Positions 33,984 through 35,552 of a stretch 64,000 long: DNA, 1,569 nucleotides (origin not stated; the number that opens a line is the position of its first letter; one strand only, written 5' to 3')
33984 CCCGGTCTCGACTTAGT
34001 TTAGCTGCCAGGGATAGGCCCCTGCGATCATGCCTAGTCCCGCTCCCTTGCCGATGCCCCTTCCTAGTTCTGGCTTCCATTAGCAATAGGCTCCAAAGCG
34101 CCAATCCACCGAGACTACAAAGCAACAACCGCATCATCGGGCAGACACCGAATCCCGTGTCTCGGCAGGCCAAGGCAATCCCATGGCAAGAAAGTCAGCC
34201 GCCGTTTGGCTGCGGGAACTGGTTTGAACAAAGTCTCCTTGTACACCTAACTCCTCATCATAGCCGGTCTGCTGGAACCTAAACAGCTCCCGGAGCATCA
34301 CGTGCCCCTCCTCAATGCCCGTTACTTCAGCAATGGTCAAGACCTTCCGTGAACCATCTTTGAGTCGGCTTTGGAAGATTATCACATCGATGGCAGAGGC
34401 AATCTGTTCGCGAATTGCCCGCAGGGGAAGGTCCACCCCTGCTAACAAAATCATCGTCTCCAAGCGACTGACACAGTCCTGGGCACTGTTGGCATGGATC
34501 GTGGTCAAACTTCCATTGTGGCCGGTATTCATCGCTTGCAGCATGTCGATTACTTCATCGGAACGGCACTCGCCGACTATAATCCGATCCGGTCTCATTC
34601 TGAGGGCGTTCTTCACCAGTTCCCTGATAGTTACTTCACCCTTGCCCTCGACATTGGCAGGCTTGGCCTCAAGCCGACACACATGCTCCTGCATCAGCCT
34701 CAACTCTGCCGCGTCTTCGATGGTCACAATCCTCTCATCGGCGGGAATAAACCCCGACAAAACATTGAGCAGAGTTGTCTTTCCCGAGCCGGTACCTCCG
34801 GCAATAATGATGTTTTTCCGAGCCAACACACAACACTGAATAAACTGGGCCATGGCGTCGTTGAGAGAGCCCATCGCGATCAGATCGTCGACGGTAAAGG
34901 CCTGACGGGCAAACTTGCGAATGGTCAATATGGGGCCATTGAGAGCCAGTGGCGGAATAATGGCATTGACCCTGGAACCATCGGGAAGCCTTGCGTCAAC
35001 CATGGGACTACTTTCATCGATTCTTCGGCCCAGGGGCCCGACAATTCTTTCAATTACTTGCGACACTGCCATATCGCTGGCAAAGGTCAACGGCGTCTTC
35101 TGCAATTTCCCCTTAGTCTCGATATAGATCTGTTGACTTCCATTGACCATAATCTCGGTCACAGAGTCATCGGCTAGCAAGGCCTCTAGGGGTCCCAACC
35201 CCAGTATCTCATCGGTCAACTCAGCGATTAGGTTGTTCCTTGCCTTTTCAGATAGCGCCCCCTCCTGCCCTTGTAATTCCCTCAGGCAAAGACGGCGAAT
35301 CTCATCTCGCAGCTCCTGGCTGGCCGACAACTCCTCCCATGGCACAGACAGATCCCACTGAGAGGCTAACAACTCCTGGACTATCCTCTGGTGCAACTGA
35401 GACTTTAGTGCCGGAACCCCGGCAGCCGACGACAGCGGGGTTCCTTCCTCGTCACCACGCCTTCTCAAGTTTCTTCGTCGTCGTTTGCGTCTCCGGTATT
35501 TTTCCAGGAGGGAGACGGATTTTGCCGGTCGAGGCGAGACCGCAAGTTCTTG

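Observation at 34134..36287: Single polypeptide fusing a TadZ/CpaE-like domain with a degenerate Walker A to the TadA/CpaF secretion ATPase via a polyarginine linker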

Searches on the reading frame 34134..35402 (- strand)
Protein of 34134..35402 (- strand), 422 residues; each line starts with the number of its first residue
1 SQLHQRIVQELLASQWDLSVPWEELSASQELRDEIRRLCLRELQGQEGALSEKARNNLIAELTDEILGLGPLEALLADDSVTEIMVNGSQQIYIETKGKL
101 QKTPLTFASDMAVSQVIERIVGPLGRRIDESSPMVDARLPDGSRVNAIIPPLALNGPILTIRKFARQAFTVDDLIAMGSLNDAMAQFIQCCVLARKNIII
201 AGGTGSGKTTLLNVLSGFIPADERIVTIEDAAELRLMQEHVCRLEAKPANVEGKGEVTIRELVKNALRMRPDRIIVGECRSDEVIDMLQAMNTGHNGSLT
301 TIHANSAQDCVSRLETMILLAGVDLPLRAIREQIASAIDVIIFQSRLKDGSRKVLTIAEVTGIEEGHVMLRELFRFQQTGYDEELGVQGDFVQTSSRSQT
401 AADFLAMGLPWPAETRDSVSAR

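Call 8: search_protein_families(library=ncbifam, proteins=[window:34134-35402:-], max_evalue=0.01)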
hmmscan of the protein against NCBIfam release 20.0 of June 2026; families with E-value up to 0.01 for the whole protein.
window:34134-35402:- (422 aa): 43 families (the best 25 are shown)
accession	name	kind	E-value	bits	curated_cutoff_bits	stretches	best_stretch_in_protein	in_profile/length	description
TIGR03819.1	heli_sec_ATPase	hypoth_equivalog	1.3e-101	340.2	373.15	1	46-358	29-339/340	TadA family conjugal transfer-associated ATPase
TIGR02788.1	VirB11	equivalog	1e-71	241.5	249.95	2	183-354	132-303/308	P-type DNA transfer ATPase VirB11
TIGR02782.1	TrbB_P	equivalog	4.5e-66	223.2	304.55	1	72-368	14-301/303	P-type conjugative transfer ATPase TrbB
NF058587.1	archaellum_moto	equivalog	7.2e-63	213.1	550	1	40-378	118-453/527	archaellum flagellar ATPase motor FlaI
NF010475.0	PRK13900.1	equivalog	7.9e-59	199.4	389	2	183-357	148-322/333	type IV secretion system ATPase VirB11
NF010469.0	PRK13894.1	subfamily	3.5e-57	194.2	508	1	49-372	10-319/320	conjugal transfer ATPase TrbB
NF010407.0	PRK13833.1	subfamily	6.3e-49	167.1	499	1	53-368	5-308/323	conjugal transfer protein TrbB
NF010425.0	PRK13851.1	equivalog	7e-39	133.6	461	2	182-343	149-311/344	type IV secretion system protein VirB11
NF053672.1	bindosome_BasE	exception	2.3e-38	132.2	1000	1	102-377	176-442/512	bindosome assembly system ATPase subunit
NF041000.1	ATPase_ComGA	equivalog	6.4e-19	68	300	1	189-318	122-246/267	competence type IV pilus ATPase ComGA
TIGR01420.1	pilT_fam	subfamily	1.9e-17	63.5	319.1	1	191-350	118-271/343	PilT/PilU family type 4a pilus ATPase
NF007755.0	PRK10436.1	equivalog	2.8e-15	55.9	617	1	161-319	188-337/465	type II secretion system protein GspE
TIGR02533.1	type_II_gspE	equivalog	4.7e-15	55.2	630.25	1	162-317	211-359/486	type II secretion system ATPase GspE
TIGR02538.1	type_IV_pilB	equivalog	8.3e-14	51.1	675.65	1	173-317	294-432/564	type IV-A pilus assembly ATPase PilB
TIGR02525.1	plasmid_TraJ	equivalog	3.3e-13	49.4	368.3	1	199-354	153-307/372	plasmid transfer ATPase TraJ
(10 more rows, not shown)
